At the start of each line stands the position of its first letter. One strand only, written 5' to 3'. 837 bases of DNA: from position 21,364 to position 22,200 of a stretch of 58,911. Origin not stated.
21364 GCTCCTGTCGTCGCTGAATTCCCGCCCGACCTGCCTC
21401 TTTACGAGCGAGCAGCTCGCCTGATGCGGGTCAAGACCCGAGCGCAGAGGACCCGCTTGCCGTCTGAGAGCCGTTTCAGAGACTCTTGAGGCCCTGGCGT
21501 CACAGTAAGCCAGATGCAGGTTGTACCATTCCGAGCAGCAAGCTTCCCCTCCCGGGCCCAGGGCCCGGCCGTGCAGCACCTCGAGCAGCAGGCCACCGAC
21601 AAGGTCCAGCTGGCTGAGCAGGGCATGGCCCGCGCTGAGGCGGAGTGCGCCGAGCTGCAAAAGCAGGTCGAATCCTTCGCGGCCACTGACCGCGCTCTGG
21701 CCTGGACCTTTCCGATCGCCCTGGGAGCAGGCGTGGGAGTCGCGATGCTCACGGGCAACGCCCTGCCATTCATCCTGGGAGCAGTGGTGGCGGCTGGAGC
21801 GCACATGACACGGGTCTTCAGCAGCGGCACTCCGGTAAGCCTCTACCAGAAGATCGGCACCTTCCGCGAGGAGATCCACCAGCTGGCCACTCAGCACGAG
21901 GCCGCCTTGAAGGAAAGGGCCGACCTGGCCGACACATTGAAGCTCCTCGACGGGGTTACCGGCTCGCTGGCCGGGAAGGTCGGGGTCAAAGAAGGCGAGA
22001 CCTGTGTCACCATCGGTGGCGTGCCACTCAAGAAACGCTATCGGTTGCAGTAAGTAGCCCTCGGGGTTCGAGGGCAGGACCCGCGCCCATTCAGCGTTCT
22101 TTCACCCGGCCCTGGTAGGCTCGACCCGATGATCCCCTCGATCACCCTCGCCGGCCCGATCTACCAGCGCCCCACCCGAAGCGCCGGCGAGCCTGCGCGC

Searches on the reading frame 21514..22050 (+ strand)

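Call 6: search_protein_families(library=pfam, proteins=[window:21514-22050:+], max_evalue=1)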
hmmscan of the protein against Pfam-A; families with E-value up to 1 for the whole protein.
window:21514-22050:+ (179 aa): 5 families
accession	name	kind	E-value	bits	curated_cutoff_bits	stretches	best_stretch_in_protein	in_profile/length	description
PF16740.10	SKA2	-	0.019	15.2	30.1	1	106-143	39-76/110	Spindle and kinetochore-associated protein 2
PF04977.20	DivIC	-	0.026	14.8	28.9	1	110-146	15-52/80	Septum formation initiator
PF25764.1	KIF21A_4th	-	0.028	14.5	33.1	1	20-58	52-90/183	KIF21A-like domain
PF13600.11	DUF4140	-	0.049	14.5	27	0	89-145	45-98/98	N-terminal domain of unknown function (DUF4140)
PF25655.1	Phi6_P8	-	0.1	13.1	27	1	69-144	18-92/143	Phi6 bacteriophage P8 capsid protein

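Call 47: search_protein_families(library=ncbifam, proteins=[window:21514-22050:+], max_evalue=1)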
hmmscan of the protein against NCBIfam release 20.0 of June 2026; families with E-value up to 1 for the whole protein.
window:21514-22050:+ (179 aa): 1 family
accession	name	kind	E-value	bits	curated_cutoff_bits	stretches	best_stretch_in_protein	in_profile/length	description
NF011261.0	PRK14667.1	equivalog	0.095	11.2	818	1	109-149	483-523/567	excinuclease ABC subunit C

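Call 74: search_protein_families(library=phrogs, proteins=[window:21514-22050:+], max_evalue=0.1)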
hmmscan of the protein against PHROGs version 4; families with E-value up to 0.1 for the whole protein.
window:21514-22050:+ (179 aa): 2 families
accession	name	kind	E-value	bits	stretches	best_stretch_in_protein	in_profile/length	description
phrog_6435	-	tail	0.017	13.4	1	37-130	263-365/2090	tail length tape measure protein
phrog_15371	-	unknown function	0.021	15.8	0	114-145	17-48/73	-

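Call 75: search_protein_families(library=padloc, proteins=[window:21514-22050:+], max_evalue=0.1)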
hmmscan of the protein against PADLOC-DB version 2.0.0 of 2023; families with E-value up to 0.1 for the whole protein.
window:21514-22050:+ (179 aa): 0 families
